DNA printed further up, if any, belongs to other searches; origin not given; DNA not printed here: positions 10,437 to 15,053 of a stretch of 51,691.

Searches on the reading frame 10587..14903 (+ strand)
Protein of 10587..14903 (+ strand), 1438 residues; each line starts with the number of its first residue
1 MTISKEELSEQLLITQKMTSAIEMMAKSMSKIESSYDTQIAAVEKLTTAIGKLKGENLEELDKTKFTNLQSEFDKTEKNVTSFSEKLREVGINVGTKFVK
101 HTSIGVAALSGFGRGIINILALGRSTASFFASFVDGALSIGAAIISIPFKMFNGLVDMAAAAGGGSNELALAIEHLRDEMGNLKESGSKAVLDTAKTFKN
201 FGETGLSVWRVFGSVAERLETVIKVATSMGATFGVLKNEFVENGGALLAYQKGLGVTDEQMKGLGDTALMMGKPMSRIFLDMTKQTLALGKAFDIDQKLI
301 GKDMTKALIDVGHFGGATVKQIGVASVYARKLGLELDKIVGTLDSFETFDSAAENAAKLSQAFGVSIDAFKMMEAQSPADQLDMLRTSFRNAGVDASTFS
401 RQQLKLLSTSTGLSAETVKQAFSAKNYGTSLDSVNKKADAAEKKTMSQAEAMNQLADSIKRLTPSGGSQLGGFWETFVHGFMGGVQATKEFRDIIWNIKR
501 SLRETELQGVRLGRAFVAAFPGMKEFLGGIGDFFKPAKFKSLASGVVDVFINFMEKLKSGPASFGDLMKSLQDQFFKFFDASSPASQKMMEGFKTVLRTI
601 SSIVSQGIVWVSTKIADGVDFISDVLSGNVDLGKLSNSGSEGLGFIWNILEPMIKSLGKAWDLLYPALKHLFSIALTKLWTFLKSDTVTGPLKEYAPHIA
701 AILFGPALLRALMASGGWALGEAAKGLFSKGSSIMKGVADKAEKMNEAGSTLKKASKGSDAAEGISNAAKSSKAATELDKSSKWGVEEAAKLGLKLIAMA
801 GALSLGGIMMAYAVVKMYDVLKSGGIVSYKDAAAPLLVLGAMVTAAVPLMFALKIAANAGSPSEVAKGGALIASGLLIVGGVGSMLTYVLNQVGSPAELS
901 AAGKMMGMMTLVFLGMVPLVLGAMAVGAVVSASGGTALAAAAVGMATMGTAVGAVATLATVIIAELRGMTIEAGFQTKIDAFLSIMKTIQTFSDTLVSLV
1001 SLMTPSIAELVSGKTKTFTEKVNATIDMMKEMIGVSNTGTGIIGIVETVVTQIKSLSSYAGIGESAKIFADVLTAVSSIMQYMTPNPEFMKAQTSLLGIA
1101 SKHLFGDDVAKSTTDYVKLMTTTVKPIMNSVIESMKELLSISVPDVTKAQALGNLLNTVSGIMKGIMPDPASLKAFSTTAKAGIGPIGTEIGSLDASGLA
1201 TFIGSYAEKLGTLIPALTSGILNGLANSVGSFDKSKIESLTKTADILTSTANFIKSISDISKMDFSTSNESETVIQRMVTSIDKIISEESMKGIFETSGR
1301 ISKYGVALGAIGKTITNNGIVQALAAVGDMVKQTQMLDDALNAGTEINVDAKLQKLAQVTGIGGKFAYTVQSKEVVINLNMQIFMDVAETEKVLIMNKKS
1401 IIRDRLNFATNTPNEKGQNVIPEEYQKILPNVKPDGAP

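Call 6: search_protein_families(library=pfam, proteins=[window:10587-14903:+], max_evalue=0.01)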
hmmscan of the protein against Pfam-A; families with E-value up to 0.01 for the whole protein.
window:10587-14903:+ (1438 aa): 0 families

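Call 8: search_protein_families(library=phrogs, proteins=[window:10587-14903:+], max_evalue=0.001)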
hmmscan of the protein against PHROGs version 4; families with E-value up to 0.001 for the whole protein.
window:10587-14903:+ (1438 aa): 0 families

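Call 100: search_protein_families(library=phrogs, proteins=[window:10587-14903:+], max_evalue=1)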
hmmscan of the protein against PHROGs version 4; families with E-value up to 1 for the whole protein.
window:10587-14903:+ (1438 aa): 2 families
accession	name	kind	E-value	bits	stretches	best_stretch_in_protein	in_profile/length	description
phrog_15306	-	unknown function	0.056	14.9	0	1275-1307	19-52/79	-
phrog_1552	-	unknown function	0.23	12.2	0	983-1003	10-30/73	-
